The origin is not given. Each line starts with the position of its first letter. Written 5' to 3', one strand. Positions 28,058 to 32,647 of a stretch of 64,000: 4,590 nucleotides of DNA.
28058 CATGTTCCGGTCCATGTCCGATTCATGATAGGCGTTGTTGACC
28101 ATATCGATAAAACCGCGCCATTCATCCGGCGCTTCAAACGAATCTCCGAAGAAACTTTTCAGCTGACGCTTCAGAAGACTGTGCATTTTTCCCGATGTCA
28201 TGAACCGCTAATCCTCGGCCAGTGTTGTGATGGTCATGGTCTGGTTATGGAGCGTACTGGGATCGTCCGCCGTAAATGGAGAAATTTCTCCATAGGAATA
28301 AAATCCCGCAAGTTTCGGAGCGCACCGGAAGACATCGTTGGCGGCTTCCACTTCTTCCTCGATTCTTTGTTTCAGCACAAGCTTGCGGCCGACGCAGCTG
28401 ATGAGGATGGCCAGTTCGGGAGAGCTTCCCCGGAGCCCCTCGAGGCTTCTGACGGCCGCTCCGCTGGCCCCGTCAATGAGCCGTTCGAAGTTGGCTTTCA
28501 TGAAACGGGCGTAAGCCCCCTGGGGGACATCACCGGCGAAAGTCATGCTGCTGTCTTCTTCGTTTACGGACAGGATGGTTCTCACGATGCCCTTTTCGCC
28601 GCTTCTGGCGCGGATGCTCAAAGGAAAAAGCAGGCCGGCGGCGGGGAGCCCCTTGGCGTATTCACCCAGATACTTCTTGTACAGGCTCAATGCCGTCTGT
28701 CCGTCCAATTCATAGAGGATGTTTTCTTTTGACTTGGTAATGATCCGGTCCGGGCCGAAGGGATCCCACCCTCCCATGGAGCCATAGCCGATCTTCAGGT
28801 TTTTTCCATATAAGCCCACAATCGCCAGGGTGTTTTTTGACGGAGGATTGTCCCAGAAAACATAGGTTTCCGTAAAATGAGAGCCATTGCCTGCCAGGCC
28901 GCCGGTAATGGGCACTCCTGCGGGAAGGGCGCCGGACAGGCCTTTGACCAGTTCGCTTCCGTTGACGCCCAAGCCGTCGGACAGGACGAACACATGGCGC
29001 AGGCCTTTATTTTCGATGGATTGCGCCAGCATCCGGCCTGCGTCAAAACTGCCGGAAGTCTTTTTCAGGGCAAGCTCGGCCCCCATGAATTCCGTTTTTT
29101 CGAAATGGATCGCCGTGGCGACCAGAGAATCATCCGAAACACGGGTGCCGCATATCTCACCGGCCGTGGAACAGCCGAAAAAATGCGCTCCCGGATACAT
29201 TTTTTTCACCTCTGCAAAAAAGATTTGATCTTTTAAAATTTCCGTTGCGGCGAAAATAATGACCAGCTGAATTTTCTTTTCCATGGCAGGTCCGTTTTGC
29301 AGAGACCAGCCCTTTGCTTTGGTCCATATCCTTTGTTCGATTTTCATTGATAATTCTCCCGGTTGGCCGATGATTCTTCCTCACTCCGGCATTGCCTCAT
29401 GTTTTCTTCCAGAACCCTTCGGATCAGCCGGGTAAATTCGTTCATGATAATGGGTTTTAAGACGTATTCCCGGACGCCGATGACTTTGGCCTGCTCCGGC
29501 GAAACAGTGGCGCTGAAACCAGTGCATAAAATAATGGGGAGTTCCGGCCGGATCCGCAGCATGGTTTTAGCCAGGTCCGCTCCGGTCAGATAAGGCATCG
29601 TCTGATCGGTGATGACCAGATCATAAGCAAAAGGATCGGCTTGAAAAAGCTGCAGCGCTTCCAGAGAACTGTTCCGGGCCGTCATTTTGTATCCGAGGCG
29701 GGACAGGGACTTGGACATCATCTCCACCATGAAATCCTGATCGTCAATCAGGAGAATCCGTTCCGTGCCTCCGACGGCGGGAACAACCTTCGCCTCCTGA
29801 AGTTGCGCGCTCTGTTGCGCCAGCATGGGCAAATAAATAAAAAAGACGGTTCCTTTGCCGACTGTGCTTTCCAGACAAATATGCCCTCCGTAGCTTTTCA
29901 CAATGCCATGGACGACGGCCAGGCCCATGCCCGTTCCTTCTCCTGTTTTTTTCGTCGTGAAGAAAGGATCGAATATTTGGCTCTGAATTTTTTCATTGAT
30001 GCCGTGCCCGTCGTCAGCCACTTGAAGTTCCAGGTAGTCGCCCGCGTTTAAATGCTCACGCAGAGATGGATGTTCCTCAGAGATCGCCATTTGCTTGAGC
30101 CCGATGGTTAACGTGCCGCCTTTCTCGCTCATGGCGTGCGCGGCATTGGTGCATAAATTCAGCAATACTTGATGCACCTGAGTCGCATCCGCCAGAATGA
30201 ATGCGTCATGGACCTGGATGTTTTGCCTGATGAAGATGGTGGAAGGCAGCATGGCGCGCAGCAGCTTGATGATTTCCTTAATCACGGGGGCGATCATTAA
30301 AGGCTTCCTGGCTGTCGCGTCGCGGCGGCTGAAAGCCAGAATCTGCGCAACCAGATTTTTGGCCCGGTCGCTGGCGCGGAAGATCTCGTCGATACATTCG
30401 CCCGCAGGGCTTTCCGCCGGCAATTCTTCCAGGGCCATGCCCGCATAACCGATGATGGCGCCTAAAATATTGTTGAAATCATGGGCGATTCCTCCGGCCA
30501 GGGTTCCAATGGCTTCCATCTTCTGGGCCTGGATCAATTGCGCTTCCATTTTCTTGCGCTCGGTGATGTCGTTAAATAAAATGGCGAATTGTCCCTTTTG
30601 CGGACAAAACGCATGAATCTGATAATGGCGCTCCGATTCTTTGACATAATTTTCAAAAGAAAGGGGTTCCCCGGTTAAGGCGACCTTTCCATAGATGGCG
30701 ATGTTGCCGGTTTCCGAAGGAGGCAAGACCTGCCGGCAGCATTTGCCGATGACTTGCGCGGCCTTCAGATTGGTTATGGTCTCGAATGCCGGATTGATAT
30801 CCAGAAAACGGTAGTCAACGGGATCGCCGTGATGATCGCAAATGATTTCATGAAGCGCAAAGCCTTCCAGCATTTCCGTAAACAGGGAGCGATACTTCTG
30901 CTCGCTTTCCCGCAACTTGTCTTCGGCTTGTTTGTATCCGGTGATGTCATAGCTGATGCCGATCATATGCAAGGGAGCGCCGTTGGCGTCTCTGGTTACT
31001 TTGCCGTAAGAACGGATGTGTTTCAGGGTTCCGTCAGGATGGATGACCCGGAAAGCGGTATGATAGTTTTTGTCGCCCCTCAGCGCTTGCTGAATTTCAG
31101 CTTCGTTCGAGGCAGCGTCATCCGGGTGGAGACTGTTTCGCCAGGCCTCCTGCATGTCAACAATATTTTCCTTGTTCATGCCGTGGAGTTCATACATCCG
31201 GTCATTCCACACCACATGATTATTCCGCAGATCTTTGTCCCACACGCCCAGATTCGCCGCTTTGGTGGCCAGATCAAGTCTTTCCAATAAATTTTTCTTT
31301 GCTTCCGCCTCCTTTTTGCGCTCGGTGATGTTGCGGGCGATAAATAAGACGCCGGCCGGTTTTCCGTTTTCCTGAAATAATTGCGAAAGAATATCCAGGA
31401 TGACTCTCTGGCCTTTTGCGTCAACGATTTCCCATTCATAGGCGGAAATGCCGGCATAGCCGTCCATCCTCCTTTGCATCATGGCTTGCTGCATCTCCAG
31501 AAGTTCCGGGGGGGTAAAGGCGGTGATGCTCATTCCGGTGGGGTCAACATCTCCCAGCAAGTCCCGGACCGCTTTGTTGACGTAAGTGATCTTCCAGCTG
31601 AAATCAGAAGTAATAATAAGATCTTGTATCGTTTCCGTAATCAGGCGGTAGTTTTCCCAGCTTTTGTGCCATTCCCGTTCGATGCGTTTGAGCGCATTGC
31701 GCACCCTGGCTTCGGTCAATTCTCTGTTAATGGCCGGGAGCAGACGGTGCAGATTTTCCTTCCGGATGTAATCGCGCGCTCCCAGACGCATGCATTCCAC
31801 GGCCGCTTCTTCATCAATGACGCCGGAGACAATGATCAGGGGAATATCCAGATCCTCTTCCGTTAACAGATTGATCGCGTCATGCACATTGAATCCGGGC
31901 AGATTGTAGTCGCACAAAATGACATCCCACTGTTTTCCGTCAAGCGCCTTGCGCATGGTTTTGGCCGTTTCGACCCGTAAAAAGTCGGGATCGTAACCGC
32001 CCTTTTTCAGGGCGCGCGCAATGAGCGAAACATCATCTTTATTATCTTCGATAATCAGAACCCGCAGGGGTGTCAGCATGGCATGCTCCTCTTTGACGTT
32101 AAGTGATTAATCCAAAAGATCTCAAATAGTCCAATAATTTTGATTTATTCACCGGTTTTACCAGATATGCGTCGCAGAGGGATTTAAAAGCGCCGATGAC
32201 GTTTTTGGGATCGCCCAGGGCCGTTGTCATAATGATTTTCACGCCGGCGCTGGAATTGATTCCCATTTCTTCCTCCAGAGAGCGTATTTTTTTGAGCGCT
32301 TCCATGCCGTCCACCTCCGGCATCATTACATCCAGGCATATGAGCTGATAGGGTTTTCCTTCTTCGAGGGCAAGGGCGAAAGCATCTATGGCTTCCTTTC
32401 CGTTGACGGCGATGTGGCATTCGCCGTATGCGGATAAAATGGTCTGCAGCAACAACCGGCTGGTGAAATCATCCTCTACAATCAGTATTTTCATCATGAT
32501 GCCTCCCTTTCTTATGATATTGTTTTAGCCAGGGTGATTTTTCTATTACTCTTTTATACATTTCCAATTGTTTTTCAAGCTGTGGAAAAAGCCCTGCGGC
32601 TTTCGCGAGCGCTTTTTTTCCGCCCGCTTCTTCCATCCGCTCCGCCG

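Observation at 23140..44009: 21-kb, 16-gene co-directional supercluster joining a full Che core to a phosphorelay, a FIST sensor and a partner-switching module, with no motility genes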

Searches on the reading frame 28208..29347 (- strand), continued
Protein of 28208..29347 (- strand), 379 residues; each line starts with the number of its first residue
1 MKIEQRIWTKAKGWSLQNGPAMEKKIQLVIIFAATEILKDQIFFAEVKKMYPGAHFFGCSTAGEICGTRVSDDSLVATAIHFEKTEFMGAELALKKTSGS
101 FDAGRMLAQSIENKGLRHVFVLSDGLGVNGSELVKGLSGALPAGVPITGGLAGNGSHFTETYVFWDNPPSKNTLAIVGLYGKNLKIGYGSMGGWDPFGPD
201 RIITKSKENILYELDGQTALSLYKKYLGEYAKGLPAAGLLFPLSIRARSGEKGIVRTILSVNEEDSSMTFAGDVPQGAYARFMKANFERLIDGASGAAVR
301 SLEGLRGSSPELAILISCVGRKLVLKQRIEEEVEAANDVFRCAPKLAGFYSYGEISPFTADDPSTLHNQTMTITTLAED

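Call 81: search_protein_families(library=ncbifam, proteins=[L016:10001-11161:+, L046:10001-11131:+, L057:3374-4507:+, L068:10001-11131:+, L082:10001-11125:+, L037:236-1375:+, L087:8730-9869:+], max_evalue=0.001)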
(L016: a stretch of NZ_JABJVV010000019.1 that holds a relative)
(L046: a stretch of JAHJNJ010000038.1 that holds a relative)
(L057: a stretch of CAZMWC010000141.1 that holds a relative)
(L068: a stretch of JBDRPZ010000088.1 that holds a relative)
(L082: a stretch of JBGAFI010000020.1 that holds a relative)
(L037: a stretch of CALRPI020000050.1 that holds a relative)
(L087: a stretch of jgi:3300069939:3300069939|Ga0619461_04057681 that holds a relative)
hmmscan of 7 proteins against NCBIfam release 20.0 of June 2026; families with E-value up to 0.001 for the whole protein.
L016:10001-11161:+ (387 aa): 1 family
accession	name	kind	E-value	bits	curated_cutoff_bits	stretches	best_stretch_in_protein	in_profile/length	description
NF041558.1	NosP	equivalog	4e-23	82.1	450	1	25-363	24-351/368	nitric oxide-sensing protein NosP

L046:10001-11131:+ (377 aa): 1 family
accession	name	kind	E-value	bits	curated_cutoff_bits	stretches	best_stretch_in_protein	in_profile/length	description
NF041558.1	NosP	equivalog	5.1e-16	58.7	450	1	25-354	23-352/368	nitric oxide-sensing protein NosP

L057:3374-4507:+ (378 aa): 1 family
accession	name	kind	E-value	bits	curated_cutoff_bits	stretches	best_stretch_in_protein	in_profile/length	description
NF041558.1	NosP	equivalog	4.8e-16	58.8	450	1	26-355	24-352/368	nitric oxide-sensing protein NosP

L068:10001-11131:+ (377 aa): 1 family
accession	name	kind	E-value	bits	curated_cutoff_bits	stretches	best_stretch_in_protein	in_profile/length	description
NF041558.1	NosP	equivalog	9.7e-17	61.1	450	1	25-355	23-353/368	nitric oxide-sensing protein NosP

L082:10001-11125:+ (375 aa): 1 family
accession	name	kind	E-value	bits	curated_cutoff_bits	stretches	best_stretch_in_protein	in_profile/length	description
NF041558.1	NosP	equivalog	5.7e-12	45.4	450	1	205-351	215-351/368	nitric oxide-sensing protein NosP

L037:236-1375:+ (380 aa): 1 family
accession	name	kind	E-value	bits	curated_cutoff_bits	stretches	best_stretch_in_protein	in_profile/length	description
NF041558.1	NosP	equivalog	1.2e-22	80.6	450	1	23-356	21-351/368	nitric oxide-sensing protein NosP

L087:8730-9869:+ (379 aa): 1 family
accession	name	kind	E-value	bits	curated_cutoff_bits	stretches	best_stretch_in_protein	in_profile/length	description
NF041558.1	NosP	equivalog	1.3e-19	70.5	450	1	25-355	23-352/368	nitric oxide-sensing protein NosP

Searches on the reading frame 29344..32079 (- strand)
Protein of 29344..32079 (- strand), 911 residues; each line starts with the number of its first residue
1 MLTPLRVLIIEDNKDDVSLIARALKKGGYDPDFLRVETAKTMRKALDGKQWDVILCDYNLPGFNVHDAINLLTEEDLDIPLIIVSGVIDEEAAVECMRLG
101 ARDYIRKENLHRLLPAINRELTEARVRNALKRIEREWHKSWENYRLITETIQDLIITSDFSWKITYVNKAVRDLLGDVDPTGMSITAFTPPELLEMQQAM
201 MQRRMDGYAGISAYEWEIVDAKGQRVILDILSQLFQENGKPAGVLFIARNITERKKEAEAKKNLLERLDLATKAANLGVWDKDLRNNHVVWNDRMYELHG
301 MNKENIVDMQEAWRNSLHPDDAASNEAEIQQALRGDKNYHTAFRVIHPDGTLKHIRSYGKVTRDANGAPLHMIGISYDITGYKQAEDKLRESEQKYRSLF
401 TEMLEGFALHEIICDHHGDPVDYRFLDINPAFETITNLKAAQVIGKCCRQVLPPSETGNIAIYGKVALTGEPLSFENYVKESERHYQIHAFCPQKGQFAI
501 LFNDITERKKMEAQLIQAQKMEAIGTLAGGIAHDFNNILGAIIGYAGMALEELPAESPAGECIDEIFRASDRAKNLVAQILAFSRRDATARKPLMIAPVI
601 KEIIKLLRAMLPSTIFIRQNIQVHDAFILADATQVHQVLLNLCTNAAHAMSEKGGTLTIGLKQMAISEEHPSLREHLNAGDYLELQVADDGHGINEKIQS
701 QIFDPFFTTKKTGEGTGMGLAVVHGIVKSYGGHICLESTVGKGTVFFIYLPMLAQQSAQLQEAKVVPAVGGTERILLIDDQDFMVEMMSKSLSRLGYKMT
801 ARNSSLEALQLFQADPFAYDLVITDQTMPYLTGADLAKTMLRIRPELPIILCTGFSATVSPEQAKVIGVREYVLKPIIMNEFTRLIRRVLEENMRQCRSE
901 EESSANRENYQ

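Call 4: search_protein_families(library=pfam, proteins=[window:29344-32079:-], max_evalue=0.01)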
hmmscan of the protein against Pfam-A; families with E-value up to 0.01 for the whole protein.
window:29344-32079:- (911 aa): 8 families
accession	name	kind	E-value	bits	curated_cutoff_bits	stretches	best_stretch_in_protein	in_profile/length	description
PF00072.30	Response_reg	-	3.7e-36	124.1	30.2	2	775-886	1-110/111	Response regulator receiver domain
PF02518.31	HATPase_c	-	5.7e-24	85.1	26.4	1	631-752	2-109/111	Histidine kinase-, DNA gyrase B-, and HSP90-like ATPase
PF08448.16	PAS_4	-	1.7e-23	83.4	23.1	3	422-509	14-109/110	PAS fold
PF08447.18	PAS_3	-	3.4e-23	82.1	25.6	1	289-375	2-88/89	PAS fold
PF13426.13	PAS_9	-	1e-15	58.3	27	2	158-253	9-103/103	PAS domain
PF13188.13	PAS_8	-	6.9e-11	42.1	21.8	1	143-180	2-38/65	PAS domain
PF00512.31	HisKA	-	1.8e-10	41.2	26.9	1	525-588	3-65/66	His Kinase A (phospho-acceptor) domain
PF00989.32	PAS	-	4.8e-10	39.9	22.6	0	143-249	2-111/113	PAS fold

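Call 67: search_protein_families(library=ncbifam, proteins=[window:29344-32079:-], max_evalue=0.00001)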
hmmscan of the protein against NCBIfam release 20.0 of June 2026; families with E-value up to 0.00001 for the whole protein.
window:29344-32079:- (911 aa): 139 families (the best 25 are shown)
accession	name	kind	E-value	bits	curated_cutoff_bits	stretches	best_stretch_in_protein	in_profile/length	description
NF010411.0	PRK13837.1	equivalog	6.1e-100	335.4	647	1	506-904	432-826/828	two-component system VirA-like sensor kinase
NF046020.1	HisKinCckABruc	equivalog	2e-84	284.1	1000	1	500-859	455-836/868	cell cycle histidine kinase CckA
NF010076.0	PRK13557.1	subfamily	5.3e-82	276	631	1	422-892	52-535/540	histidine kinase famiy protein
NF046026.1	HisKinCckACaul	equivalog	4.2e-80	269.7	1000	1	419-856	202-642/678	cell cycle histidine kinase CckA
NF052573.1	HisKinEspAMyxo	equivalog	1.6e-66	224.9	1400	1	266-852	130-712/755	serine histidine kinase EspA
NF047466.1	hybrid_RR_LvrB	exception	4.1e-64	217.1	500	2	506-752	134-376/377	hybrid histidine kinase/response regulator LvrB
NF008468.0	PRK11360.1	equivalog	6e-61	206.6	646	1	426-757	291-613/616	two-component system sensor histidine kinase AtoS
NF052574.1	HisKinEspCMyxo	equivalog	9.3e-55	186.1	1200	1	497-849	390-740/785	serine histidine kinase EspC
NF041777.1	sens_FixL_Rhizob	equivalog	1.5e-43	149.2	850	2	509-753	247-482/485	sensor protein FixL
TIGR02956.1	TMAO_torS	equivalog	2.5e-42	145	676.5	1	590-900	533-830/967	TMAO reductase system sensor histidine kinase/response regulator TorS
NF007688.0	PRK10364.1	equivalog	1.9e-40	139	479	1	507-757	223-456/460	two-component system sensor histidine kinase ZraS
NF008302.0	PRK11091.1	equivalog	4.2e-40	137.7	838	1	424-906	176-659/779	aerobic respiration two-component sensor histidine kinase ArcB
NF007298.0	PRK09776.1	equivalog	2.8e-38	131.5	1135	1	163-393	323-554/1111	diguanylate cyclase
TIGR00229.1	sensory_box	domain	1.8e-34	118.6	22.9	2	140-260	3-125/126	PAS domain S-box protein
NF046044.1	PnpS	equivalog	3.2e-32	112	400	1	426-751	78-390/390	two-component system histidine kinase PnpS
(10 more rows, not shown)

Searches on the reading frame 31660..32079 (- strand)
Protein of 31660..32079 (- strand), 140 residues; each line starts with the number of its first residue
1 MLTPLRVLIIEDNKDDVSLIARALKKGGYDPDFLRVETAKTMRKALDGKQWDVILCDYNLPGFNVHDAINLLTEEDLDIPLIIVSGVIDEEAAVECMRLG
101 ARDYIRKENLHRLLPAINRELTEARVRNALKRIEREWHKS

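Call 9: search_protein_families(library=pfam, proteins=[window:31660-32079:-], max_evalue=5)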
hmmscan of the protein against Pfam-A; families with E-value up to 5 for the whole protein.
window:31660-32079:- (140 aa): 4 families
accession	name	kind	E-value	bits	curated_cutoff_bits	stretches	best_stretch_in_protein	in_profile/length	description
PF00072.30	Response_reg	-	5.6e-17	62.3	30.2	1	7-115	1-108/111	Response regulator receiver domain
PF20083.4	DUF6477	-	0.09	13.3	25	1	94-136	18-59/97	Family of unknown function (DUF6477)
PF00497.25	SBP_bac_3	-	0.094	12.9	26.4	1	88-139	97-131/132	Bacterial extracellular solute-binding proteins, family 3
PF00825.24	Ribonuclease_P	-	0.14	12.7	22.3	1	111-138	41-68/109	Ribonuclease P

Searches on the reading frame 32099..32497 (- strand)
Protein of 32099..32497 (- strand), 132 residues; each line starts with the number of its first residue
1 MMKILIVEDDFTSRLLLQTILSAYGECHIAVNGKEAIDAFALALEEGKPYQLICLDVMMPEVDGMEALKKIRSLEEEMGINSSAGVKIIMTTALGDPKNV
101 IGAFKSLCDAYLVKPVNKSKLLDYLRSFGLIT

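Call 4: search_protein_families(library=pfam, proteins=[window:32099-32497:-], max_evalue=0.01)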
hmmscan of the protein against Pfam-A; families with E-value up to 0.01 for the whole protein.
window:32099-32497:- (132 aa): 1 family
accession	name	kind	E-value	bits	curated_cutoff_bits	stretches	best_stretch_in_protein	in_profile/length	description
PF00072.30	Response_reg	-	8e-18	65.1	30.2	1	4-125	1-110/111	Response regulator receiver domain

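Call 67: search_protein_families(library=ncbifam, proteins=[window:32099-32497:-], max_evalue=0.00001)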
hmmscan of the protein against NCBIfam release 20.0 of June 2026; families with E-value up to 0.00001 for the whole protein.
window:32099-32497:- (132 aa): 56 families (the best 25 are shown)
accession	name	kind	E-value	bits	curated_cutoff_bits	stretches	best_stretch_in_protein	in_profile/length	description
NF007135.0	PRK09581.1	equivalog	2.2e-16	59.8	474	1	2-128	3-119/457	PleD family two-component system response regulator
NF045944.1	ResRegRpaBCyano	equivalog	7e-15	55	330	1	5-121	1-104/229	response regulator transcription factor RpaB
NF041733.1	resp_reg_CseB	equivalog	1.4e-14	54.1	350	1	3-127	2-113/228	two-component system response regulator CseB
NF040689.1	MtrAB_MtrA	equivalog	6.7e-14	51.8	300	1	4-126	1-110/219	MtrAB system response regulator MtrA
NF007005.1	PRK09468.1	equivalog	1.6e-13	50.6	331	1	2-125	4-115/237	osmolarity response regulator transcription factor OmpR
NF008469.0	PRK11361.1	equivalog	3.7e-13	49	714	1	2-119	5-110/461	acetoacetate metabolism transcriptional regulator AtoC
NF051850.1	RespRegRprY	equivalog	4.2e-13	49.2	370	1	2-122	5-113/234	response regulator transcription factor RprY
TIGR02154.1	PhoB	equivalog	1.2e-12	47.6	296.2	1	3-126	4-117/226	phosphate regulon transcriptional regulator PhoB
NF041367.1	CheY_Halo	equivalog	2.2e-12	47.4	200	1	4-125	1-110/114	chemotaxis protein CheY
NF041734.1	resp_reg_RppA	equivalog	4.2e-12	45.9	250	1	2-127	1-116/229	two-component system response regulator RppA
NF045901.1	HisKinLetSLeg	equivalog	4.6e-12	44.7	1650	1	3-125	673-785/906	two-component system sensor histidine kinase LetS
TIGR01387.1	cztR_silR_copR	subfamily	5.8e-12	45.7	279.2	1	4-127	1-112/218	heavy metal response regulator transcription factor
NF008677.0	PRK11697.1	equivalog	2.6e-11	43.3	246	1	1-123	1-110/238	two-component system response regulator BtsR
NF000402.1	vanR-B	exception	1.2e-10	41.3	480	1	2-123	3-111/219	vancomycin resistance response regulator transcription factor VanR-B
NF008199.0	PRK10955.1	equivalog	1.5e-10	41.4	341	1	1-126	1-112/232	envelope stress response regulator transcription factor CpxR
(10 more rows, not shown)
